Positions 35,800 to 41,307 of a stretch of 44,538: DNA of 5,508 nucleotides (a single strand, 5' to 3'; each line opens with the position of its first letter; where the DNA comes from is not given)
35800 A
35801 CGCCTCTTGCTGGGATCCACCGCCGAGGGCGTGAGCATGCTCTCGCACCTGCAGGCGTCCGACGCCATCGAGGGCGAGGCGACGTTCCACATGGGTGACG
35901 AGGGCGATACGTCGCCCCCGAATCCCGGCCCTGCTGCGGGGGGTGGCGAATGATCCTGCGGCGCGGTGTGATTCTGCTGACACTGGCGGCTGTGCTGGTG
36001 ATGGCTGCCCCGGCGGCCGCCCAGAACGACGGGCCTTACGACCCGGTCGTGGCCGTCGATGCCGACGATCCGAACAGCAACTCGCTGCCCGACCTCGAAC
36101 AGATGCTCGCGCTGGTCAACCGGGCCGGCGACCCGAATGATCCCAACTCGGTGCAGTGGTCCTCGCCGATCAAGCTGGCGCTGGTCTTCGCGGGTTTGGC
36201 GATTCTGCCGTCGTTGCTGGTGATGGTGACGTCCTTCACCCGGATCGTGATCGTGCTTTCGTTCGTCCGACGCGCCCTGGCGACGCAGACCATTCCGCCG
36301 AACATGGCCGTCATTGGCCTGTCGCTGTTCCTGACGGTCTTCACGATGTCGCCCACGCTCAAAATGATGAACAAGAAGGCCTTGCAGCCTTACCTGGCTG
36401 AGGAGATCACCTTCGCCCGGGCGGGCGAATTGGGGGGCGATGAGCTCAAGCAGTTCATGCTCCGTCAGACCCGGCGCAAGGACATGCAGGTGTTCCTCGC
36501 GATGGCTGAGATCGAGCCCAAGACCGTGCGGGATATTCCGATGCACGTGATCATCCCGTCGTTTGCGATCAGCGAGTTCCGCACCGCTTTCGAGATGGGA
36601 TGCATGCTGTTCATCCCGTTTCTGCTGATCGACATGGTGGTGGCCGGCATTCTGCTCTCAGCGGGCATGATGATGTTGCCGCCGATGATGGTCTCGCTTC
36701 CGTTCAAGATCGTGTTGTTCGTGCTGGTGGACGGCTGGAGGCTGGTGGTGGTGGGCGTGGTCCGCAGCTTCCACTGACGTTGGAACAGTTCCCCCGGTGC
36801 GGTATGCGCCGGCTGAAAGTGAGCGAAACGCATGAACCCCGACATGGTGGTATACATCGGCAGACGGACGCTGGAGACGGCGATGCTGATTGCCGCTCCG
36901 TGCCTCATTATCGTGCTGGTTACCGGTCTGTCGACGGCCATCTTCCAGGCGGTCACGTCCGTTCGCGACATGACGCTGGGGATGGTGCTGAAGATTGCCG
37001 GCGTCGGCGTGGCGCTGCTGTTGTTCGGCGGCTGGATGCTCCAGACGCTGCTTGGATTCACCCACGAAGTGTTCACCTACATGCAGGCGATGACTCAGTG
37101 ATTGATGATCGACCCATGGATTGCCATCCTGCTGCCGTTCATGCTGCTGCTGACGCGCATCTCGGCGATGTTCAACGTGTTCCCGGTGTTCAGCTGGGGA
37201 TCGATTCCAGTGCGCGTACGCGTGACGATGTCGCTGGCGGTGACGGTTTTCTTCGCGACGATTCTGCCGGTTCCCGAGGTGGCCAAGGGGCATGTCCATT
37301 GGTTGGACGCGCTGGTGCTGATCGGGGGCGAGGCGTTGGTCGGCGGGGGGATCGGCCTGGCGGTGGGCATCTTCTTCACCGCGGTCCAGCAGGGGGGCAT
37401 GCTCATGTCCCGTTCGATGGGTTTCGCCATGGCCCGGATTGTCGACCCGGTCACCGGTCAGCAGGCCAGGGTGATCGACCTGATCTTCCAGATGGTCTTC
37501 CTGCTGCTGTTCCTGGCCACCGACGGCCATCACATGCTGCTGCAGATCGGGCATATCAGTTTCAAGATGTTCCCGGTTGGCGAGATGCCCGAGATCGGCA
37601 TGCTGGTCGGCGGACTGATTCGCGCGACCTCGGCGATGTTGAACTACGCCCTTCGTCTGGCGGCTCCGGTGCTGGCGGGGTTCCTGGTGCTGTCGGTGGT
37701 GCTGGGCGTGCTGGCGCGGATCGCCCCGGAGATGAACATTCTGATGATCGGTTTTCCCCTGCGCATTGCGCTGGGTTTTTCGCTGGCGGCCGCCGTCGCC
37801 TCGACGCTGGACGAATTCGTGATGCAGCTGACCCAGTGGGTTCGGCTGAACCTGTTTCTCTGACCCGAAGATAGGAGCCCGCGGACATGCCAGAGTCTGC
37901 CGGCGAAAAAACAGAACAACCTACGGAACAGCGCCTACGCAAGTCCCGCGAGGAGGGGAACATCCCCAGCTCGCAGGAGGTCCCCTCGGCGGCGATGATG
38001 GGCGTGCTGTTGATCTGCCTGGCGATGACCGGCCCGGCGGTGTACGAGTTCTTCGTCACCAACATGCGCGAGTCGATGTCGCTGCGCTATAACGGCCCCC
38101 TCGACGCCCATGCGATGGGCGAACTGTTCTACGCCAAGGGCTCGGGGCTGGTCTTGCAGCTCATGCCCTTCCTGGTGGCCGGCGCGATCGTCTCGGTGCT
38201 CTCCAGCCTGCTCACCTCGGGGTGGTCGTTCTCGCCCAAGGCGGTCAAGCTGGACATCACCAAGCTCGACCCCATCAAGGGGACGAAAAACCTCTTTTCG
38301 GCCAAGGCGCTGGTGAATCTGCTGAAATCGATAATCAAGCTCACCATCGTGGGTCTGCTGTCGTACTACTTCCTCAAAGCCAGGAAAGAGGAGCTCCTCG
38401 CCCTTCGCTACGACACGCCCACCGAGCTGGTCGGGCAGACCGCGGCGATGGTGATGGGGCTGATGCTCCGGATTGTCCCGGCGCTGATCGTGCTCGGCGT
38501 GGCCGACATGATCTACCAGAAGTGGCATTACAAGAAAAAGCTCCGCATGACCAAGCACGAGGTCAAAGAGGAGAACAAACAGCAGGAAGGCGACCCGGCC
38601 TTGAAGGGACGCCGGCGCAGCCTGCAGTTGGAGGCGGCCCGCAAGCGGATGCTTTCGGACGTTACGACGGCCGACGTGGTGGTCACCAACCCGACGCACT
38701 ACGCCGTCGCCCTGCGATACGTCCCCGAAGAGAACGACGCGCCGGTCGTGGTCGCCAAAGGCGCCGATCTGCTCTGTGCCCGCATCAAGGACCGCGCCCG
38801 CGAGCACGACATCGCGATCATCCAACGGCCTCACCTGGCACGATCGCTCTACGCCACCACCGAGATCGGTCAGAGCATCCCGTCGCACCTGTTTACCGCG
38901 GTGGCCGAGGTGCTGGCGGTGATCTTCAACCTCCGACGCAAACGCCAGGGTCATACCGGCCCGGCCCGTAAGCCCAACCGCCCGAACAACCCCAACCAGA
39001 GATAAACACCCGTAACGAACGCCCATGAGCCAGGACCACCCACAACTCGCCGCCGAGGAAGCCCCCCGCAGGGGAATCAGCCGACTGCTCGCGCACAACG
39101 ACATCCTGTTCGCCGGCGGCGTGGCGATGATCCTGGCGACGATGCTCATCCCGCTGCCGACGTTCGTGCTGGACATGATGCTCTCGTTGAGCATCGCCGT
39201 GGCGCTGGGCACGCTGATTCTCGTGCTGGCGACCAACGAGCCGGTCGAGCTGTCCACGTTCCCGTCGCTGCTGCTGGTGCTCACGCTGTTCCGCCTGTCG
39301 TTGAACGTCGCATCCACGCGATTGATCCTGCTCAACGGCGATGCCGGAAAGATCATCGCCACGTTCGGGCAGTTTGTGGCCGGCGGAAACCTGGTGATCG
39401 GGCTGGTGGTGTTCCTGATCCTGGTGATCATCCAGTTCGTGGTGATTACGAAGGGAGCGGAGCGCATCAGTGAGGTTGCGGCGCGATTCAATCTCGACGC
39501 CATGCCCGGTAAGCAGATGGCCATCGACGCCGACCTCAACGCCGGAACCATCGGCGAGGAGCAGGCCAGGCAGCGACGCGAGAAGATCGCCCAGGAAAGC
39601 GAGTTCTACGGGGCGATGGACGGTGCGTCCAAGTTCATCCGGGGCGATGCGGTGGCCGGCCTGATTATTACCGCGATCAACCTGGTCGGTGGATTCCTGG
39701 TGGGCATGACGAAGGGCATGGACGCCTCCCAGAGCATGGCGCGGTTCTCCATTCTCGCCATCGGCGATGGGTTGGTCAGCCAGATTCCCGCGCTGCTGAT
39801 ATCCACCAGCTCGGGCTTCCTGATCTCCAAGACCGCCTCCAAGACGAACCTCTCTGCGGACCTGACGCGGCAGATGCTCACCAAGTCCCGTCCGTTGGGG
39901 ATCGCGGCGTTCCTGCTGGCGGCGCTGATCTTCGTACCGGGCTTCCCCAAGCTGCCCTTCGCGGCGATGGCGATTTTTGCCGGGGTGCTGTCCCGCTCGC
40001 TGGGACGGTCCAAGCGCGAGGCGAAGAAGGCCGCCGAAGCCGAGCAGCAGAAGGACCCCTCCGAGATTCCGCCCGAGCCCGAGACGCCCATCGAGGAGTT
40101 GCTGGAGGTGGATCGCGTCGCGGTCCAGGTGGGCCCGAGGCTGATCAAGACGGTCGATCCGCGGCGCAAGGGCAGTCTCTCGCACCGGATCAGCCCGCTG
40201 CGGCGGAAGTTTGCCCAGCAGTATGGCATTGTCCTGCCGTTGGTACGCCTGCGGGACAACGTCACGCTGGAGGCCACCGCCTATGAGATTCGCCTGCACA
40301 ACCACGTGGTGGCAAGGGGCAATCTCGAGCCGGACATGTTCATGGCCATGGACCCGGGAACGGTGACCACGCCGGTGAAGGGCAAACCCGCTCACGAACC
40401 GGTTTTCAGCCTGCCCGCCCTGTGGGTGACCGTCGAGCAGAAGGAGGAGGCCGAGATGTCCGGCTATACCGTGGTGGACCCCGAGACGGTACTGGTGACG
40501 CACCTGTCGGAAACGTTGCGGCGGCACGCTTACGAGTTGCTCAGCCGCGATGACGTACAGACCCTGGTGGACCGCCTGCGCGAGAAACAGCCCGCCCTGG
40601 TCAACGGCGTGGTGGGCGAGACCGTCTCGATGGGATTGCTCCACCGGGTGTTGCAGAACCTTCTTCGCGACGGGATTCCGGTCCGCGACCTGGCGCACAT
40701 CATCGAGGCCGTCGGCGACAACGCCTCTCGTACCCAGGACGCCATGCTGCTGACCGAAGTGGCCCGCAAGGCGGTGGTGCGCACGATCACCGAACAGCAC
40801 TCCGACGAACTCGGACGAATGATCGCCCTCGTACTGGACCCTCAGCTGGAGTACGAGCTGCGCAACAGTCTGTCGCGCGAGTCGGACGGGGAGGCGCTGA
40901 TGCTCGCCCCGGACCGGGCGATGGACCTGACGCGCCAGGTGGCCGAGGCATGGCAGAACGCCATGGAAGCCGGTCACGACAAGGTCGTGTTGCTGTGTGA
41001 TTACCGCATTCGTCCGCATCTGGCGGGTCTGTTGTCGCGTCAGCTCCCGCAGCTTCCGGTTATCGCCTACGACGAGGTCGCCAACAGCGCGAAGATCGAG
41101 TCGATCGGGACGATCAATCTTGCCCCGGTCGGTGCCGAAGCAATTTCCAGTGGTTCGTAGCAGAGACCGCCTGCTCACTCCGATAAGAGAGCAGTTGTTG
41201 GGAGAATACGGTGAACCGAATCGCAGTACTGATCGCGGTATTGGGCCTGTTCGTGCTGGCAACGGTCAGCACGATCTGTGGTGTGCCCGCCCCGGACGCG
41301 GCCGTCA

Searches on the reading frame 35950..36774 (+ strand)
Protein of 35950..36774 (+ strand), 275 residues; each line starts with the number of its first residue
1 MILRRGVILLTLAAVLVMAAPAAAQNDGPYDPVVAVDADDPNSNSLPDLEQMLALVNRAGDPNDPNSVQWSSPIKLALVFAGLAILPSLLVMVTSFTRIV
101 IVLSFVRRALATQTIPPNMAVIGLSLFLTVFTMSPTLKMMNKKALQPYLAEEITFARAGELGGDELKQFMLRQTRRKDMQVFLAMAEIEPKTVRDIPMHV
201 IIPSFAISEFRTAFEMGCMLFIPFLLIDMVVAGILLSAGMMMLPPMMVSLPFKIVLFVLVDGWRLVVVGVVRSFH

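Call 6: search_protein_families(library=pfam, max_evalue=0.01, proteins=[window:35950-36774:+])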
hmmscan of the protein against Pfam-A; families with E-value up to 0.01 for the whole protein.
window:35950-36774:+ (275 aa): 1 family
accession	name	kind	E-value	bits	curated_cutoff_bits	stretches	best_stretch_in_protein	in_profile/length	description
PF00813.25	FliP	-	6.6e-72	241.9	26.9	1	82-268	4-189/191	FliP family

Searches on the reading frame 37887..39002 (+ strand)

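Call 6: search_protein_families(library=pfam, max_evalue=0.01, proteins=[window:37887-39002:+])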
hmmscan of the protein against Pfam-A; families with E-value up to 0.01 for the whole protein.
window:37887-39002:+ (372 aa): 1 family
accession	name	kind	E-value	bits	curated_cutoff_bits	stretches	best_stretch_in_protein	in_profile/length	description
PF01312.24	Bac_export_2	-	9.4e-121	403.6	24.4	1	6-346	1-335/335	FlhB HrpN YscU SpaS Family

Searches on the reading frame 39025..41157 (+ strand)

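Call 6: search_protein_families(library=pfam, max_evalue=0.01, proteins=[window:39025-41157:+])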
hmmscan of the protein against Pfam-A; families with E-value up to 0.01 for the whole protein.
window:39025-41157:+ (711 aa): 1 family
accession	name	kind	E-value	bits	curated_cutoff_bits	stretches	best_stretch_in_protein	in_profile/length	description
PF00771.25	FHIPEP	-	4.1e-245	815.7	29.1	1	36-689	1-656/657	FHIPEP family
